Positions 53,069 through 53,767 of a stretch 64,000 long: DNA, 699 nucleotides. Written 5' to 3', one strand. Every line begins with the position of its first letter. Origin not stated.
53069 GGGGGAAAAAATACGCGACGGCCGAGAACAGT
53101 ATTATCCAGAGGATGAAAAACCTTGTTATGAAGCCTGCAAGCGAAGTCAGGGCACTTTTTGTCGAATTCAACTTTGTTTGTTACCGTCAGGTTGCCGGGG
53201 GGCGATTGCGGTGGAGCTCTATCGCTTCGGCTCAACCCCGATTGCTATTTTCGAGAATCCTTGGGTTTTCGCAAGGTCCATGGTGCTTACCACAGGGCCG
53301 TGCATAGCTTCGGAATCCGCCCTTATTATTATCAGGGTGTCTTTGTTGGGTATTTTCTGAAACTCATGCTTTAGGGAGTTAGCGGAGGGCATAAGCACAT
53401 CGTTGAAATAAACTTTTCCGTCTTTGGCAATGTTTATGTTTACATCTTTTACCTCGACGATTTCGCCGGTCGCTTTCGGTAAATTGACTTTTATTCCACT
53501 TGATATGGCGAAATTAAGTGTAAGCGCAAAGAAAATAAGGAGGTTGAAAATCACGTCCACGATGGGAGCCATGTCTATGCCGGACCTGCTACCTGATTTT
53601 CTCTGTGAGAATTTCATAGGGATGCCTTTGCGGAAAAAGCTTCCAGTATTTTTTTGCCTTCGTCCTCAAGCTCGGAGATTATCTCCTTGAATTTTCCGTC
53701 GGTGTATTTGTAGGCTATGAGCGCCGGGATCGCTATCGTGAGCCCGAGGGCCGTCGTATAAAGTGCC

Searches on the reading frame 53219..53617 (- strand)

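Call 80: search_protein_families(library=pfam, proteins=[window:53219-53617:-], max_evalue=0.00001)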
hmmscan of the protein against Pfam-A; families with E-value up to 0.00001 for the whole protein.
window:53219-53617:- (132 aa): 1 family
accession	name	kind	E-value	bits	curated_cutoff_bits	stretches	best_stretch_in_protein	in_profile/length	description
PF02472.21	ExbD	-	2.6e-23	82.9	25.4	1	11-130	5-127/128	Biopolymer transport protein ExbD/TolR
